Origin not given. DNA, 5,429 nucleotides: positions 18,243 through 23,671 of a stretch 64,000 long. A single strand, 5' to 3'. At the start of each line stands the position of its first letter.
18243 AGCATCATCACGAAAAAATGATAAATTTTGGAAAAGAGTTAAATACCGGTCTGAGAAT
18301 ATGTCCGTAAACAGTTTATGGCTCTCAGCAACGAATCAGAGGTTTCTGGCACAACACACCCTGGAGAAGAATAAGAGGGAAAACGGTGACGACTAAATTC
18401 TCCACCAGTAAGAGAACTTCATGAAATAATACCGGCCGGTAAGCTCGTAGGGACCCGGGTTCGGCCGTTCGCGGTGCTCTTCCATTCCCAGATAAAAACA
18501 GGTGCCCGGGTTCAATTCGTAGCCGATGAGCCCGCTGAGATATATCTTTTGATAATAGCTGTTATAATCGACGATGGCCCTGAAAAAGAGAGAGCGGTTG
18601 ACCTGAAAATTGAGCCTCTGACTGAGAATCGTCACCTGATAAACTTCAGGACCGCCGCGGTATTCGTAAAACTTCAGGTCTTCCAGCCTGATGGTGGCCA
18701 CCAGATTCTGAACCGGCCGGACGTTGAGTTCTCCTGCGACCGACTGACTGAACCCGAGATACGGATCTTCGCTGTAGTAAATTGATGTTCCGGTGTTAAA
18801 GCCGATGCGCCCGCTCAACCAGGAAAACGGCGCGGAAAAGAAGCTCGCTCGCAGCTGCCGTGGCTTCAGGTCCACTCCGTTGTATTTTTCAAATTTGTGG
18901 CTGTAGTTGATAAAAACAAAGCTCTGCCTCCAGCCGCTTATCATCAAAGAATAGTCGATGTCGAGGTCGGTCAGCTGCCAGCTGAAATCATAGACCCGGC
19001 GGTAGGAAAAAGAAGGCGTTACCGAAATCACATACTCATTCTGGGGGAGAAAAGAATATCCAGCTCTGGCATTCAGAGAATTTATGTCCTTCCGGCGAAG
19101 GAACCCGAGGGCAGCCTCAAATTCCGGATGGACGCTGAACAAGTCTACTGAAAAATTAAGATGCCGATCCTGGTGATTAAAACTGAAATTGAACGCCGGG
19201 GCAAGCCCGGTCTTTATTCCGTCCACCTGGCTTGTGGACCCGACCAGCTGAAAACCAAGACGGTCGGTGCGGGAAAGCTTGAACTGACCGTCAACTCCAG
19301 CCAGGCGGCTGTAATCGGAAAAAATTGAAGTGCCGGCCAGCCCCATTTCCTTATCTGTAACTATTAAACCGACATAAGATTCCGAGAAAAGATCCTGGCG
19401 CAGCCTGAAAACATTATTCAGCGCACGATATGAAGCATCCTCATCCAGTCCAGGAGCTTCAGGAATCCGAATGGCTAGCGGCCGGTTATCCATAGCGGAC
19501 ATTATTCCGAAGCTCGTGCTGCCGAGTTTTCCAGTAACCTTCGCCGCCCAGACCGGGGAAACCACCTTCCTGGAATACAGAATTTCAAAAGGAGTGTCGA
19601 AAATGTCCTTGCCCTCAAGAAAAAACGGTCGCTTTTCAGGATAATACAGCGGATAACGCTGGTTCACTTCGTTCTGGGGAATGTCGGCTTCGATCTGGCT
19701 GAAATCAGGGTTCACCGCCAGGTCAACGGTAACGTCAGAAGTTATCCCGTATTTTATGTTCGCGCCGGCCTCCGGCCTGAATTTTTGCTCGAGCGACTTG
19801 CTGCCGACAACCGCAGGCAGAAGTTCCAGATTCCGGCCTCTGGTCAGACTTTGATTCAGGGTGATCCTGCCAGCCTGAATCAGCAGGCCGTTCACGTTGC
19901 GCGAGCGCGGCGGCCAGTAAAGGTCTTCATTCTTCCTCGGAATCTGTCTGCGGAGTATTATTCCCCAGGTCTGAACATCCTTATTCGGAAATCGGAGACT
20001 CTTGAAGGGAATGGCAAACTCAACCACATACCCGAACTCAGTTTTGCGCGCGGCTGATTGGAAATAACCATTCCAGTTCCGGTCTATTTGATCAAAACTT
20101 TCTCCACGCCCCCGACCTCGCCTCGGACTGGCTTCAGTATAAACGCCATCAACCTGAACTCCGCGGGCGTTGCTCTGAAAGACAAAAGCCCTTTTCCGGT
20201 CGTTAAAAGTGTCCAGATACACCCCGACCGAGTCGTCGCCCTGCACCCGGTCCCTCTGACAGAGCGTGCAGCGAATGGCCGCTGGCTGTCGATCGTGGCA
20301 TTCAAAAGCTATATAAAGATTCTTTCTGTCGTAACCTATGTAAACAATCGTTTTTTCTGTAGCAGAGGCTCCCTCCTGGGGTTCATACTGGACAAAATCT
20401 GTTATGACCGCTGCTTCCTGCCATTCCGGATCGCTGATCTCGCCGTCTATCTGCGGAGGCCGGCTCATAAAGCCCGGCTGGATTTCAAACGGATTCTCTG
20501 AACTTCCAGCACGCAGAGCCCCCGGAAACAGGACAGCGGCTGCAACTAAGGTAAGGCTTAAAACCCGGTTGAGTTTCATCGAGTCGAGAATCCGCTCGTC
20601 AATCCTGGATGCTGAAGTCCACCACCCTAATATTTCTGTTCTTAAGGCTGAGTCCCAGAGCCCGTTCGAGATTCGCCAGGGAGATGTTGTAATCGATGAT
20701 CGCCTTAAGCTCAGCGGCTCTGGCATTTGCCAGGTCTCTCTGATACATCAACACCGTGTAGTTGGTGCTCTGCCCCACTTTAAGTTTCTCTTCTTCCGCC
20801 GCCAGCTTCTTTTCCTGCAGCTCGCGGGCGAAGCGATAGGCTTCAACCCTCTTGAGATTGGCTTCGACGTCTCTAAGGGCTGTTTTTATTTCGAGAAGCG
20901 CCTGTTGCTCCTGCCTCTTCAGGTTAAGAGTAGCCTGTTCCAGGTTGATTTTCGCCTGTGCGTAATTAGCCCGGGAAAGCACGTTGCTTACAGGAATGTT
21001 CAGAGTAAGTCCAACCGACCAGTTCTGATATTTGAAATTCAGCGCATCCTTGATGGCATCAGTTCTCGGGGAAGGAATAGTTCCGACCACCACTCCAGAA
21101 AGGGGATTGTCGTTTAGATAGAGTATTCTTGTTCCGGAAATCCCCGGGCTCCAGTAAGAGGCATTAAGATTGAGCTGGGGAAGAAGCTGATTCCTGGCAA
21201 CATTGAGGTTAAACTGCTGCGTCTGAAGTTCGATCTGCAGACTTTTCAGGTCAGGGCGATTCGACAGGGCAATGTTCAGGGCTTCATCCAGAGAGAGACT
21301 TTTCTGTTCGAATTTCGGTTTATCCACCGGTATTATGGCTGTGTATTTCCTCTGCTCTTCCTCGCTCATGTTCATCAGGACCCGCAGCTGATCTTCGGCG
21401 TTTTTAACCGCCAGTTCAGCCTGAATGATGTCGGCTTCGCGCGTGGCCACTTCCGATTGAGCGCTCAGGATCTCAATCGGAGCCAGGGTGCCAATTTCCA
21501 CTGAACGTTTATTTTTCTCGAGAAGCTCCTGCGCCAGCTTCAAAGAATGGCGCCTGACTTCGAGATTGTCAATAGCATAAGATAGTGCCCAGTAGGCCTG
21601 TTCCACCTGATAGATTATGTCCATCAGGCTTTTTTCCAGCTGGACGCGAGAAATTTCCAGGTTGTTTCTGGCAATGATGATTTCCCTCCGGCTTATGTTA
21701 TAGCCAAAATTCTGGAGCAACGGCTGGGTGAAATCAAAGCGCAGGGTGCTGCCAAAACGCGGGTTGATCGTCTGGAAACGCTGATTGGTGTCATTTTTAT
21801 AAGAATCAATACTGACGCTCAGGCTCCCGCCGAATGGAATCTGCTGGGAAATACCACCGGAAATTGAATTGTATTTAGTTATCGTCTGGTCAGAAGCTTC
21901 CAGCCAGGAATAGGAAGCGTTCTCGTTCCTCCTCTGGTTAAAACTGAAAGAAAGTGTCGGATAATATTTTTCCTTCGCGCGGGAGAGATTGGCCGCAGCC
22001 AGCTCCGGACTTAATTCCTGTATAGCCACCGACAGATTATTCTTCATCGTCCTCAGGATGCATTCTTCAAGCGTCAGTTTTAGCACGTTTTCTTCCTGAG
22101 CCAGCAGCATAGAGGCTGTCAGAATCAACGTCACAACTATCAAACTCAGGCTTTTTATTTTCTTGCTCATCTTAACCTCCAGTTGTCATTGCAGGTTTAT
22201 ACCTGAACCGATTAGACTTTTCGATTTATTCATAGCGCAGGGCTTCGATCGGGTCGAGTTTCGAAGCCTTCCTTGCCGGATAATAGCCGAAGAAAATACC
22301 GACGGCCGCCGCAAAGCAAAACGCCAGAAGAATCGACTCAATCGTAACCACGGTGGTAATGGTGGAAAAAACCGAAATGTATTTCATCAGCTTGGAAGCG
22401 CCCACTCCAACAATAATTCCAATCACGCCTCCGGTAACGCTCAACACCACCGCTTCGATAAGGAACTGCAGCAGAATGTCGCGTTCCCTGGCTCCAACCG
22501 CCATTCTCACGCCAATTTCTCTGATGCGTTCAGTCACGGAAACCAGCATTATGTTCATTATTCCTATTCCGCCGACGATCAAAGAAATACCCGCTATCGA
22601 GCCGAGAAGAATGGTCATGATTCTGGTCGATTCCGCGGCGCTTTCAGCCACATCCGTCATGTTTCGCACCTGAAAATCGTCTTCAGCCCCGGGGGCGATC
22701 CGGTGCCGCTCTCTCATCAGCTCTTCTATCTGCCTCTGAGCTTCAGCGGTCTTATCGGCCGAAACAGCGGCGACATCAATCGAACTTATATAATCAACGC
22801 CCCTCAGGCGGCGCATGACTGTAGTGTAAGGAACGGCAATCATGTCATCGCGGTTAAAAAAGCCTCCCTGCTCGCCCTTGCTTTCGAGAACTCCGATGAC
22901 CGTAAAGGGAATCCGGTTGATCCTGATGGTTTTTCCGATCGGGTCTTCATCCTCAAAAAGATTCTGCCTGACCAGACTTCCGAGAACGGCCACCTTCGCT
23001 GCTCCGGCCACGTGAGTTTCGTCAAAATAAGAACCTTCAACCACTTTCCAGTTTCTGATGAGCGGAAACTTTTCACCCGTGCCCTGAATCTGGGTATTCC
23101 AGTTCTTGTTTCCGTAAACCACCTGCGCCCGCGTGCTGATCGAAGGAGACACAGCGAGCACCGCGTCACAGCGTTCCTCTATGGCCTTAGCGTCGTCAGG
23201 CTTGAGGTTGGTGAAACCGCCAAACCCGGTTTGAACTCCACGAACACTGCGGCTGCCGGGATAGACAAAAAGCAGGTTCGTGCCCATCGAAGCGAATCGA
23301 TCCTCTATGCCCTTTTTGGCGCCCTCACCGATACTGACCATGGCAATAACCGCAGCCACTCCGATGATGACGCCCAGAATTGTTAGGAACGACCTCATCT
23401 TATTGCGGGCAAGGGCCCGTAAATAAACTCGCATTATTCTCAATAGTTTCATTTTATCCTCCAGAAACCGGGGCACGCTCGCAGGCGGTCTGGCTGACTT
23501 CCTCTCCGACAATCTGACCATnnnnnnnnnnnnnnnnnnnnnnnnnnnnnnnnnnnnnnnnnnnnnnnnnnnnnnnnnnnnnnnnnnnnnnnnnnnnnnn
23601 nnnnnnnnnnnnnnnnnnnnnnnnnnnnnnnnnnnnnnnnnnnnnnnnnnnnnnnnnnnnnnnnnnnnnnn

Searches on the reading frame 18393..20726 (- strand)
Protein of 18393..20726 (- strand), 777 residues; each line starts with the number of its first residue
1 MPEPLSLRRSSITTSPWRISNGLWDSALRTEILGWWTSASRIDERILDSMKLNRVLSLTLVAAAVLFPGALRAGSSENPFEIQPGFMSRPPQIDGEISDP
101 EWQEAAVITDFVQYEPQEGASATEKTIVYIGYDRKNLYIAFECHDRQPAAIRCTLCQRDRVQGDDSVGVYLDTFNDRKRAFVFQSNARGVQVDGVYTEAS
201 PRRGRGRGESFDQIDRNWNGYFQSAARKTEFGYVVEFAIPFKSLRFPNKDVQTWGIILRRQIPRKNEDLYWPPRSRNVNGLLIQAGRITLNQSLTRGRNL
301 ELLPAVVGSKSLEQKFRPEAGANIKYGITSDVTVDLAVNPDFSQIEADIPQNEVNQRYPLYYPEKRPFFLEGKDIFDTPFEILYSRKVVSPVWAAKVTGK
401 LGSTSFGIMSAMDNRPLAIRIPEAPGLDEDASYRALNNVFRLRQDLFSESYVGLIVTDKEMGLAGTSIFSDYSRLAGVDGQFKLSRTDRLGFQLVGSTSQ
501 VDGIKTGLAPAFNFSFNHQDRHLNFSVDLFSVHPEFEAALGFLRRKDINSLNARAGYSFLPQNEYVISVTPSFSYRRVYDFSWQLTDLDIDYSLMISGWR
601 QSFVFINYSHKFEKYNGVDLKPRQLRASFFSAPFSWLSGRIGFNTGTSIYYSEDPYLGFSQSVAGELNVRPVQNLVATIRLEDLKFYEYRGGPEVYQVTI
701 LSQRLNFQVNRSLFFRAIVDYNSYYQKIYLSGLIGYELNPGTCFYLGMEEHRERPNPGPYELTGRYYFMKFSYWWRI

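Call 50: search_protein_families(library=pfam, proteins=[window:18393-20726:-], max_evalue=0.00001)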
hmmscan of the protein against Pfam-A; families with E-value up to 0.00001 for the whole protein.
window:18393-20726:- (777 aa): 2 families
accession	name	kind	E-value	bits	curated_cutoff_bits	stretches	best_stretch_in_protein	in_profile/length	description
PF19313.5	DUF5916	-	1.7e-16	60.5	22.6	1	308-388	16-94/572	Domain of unknown function (DUF5916)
PF06452.16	CBM9_1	-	6.4e-11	42.9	23.4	1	93-249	1-138/185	Carbohydrate family 9 binding domain-like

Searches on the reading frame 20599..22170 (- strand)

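Call 50: search_protein_families(library=pfam, proteins=[window:20599-22170:-], max_evalue=0.00001)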
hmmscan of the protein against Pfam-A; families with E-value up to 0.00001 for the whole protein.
window:20599-22170:- (523 aa): 1 family
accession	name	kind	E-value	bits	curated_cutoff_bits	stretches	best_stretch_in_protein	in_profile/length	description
PF02321.23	OEP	-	4.3e-54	183.6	22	3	294-506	1-187/187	Outer membrane efflux protein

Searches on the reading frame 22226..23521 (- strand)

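Call 50: search_protein_families(library=pfam, proteins=[window:22226-23521:-], max_evalue=0.00001)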
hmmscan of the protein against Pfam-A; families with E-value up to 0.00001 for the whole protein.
window:22226-23521:- (431 aa): 2 families
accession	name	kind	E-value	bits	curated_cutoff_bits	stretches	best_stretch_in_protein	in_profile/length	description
PF12704.14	MacB_PCD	-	2.5e-56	191.7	27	1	44-268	1-207/207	MacB-like periplasmic core domain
PF02687.27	FtsX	-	2e-22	80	25.5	1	308-424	2-120/120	FtsX-like permease C-terminal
